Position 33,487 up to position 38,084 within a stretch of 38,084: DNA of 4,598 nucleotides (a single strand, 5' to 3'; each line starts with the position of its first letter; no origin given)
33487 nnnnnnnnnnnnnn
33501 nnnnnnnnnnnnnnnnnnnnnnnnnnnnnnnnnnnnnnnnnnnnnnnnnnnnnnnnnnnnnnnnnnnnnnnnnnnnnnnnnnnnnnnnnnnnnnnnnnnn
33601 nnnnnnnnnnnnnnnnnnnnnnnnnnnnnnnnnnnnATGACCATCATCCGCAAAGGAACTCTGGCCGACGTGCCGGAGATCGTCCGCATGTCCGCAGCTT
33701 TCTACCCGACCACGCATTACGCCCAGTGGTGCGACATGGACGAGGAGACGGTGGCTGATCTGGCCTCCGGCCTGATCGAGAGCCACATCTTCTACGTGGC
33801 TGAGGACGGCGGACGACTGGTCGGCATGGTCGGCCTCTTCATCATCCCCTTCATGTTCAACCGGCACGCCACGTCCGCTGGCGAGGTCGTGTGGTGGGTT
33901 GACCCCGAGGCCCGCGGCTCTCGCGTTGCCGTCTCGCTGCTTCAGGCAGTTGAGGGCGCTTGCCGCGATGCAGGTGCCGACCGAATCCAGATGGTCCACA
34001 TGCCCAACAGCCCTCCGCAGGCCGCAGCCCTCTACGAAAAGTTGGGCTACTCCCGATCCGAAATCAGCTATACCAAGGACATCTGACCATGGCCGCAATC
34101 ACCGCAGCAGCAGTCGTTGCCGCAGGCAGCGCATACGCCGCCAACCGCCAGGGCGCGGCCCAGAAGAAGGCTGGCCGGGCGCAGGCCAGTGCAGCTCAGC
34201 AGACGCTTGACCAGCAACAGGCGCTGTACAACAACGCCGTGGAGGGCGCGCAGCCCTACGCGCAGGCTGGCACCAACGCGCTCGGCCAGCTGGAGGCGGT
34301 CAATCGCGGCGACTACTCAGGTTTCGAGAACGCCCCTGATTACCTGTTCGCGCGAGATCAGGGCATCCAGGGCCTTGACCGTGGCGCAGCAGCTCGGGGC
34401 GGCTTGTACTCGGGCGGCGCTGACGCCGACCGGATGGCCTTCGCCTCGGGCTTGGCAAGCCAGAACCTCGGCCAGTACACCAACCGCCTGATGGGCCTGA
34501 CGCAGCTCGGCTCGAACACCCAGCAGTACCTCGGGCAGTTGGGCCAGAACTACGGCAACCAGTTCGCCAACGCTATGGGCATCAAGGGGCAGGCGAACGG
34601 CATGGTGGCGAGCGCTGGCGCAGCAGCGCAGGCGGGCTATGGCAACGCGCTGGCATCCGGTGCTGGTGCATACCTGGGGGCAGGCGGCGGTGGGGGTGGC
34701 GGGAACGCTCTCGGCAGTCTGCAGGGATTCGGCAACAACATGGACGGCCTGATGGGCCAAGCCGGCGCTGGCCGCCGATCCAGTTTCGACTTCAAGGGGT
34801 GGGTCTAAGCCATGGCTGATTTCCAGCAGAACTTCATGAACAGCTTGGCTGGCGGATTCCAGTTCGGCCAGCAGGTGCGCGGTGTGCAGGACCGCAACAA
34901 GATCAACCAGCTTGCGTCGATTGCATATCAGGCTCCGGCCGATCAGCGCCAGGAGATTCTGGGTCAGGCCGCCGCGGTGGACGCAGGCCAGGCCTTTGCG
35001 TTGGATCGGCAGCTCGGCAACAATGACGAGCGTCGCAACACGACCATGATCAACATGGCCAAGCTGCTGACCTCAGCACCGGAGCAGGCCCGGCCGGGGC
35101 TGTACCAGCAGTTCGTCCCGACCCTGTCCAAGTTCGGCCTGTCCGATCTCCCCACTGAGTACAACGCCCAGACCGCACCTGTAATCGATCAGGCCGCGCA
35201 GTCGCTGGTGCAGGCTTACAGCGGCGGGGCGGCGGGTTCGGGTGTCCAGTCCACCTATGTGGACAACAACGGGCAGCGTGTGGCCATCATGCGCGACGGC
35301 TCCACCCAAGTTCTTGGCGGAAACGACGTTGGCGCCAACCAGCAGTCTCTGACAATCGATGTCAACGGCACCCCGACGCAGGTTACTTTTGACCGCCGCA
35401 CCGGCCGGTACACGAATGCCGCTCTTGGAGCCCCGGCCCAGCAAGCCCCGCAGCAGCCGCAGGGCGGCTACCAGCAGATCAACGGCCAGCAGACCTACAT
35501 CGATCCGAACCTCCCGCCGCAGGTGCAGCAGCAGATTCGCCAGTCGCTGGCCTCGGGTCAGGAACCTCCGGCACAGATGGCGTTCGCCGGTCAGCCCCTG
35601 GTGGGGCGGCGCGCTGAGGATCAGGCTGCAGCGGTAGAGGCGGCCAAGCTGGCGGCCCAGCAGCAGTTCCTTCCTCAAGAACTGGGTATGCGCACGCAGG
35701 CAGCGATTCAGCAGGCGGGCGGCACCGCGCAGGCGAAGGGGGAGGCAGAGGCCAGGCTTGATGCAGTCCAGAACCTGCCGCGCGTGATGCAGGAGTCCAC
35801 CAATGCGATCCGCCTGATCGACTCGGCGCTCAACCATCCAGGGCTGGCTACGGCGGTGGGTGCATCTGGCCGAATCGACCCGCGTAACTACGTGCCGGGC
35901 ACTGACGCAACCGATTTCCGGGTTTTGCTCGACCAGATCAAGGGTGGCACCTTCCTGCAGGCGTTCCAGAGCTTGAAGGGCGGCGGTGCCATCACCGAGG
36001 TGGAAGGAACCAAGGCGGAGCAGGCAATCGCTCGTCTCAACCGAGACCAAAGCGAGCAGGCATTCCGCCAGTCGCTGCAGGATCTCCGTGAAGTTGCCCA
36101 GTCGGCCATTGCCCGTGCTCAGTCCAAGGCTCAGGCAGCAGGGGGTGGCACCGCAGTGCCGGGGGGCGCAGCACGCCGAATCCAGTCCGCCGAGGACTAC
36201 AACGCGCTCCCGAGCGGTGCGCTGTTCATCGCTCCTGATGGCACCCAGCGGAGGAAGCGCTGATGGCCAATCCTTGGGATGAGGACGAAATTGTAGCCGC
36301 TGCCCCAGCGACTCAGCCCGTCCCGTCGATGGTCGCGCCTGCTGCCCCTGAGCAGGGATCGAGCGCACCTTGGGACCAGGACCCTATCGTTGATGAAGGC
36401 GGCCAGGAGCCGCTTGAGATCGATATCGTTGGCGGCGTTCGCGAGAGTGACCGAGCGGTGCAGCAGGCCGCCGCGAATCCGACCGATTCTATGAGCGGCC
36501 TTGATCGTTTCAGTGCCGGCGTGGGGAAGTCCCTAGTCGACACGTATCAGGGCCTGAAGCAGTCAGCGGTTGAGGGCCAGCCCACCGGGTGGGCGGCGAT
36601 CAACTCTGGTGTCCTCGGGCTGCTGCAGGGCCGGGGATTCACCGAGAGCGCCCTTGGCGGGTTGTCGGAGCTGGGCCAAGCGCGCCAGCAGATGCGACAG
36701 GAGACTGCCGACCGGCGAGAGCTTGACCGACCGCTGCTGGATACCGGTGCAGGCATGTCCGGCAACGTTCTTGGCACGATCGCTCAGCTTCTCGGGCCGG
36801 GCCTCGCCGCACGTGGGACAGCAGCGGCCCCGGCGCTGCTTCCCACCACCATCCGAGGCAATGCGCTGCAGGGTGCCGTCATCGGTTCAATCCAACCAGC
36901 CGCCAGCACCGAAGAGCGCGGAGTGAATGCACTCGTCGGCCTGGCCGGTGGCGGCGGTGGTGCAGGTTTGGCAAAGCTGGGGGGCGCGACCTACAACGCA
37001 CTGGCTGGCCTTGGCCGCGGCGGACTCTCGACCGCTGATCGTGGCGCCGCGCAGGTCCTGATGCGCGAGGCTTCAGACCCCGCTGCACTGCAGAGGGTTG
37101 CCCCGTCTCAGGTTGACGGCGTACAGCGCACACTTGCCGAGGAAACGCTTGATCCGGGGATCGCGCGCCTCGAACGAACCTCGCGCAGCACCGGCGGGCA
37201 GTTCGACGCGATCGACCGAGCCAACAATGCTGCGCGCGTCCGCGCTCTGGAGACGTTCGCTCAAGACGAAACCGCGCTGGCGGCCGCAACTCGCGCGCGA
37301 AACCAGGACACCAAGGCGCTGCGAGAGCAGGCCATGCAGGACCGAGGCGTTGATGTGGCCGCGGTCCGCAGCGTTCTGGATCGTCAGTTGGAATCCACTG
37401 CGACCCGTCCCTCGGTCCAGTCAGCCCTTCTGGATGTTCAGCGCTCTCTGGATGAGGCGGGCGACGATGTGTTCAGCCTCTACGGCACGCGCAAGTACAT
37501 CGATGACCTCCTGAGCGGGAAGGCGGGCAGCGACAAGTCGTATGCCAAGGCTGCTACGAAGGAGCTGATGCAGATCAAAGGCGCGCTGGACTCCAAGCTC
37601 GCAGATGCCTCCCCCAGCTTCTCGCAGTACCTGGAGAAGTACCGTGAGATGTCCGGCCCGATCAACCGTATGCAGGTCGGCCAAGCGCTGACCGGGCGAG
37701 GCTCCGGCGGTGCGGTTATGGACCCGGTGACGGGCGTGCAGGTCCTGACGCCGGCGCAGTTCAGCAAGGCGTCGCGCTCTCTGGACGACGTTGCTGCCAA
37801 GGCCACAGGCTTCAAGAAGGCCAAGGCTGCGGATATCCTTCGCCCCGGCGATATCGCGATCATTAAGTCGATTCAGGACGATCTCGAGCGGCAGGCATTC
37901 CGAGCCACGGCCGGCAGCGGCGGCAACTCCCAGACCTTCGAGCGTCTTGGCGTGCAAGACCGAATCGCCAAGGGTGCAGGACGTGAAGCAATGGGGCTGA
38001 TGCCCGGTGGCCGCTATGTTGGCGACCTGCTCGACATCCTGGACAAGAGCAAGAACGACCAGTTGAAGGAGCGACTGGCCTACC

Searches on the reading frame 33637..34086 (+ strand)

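Call 24: search_protein_families(library=phrogs, proteins=[window:33637-34086:+], max_evalue=0.001)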
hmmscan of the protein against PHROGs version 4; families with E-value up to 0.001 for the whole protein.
window:33637-34086:+ (149 aa): 2 families
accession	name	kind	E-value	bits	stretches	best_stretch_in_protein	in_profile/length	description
phrog_1249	-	other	6.1e-28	98.8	1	1-147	7-155/180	acetyltransferase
phrog_3810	-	other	8e-08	33.4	1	42-141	51-145/155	acetyltransferase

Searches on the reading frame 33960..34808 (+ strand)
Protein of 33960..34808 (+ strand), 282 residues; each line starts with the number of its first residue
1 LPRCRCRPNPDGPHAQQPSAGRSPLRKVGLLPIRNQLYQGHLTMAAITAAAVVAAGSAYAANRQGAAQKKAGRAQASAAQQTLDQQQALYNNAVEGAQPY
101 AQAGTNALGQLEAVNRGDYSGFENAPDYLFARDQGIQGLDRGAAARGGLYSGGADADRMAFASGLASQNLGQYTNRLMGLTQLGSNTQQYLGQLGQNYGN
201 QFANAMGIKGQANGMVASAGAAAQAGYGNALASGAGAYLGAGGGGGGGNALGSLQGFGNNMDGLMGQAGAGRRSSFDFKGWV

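Call 24: search_protein_families(library=phrogs, proteins=[window:33960-34808:+], max_evalue=0.001)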
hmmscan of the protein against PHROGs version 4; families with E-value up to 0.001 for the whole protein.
window:33960-34808:+ (282 aa): 1 family
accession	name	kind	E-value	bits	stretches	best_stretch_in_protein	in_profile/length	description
phrog_598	-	DNA, RNA and nucleotide metabolism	3.6e-33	116.2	1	44-276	3-237/240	DNA ejection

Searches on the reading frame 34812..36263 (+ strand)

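Call 24: search_protein_families(library=phrogs, proteins=[window:34812-36263:+], max_evalue=0.001)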
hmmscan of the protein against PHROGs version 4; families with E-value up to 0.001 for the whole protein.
window:34812-36263:+ (483 aa): 1 family
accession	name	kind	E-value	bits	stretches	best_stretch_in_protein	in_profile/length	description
phrog_2534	-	other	1.6e-21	77.9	1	269-452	237-420/435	released from the phage upon host infection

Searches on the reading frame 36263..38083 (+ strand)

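Call 24: search_protein_families(library=phrogs, proteins=[window:36263-38083:+], max_evalue=0.001)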
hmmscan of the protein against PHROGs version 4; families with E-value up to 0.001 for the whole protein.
window:36263-38083:+ (607 aa): 1 family
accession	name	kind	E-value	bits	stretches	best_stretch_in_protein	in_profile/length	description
phrog_36038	-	unknown function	0.00042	21.4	1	315-398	81-165/203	-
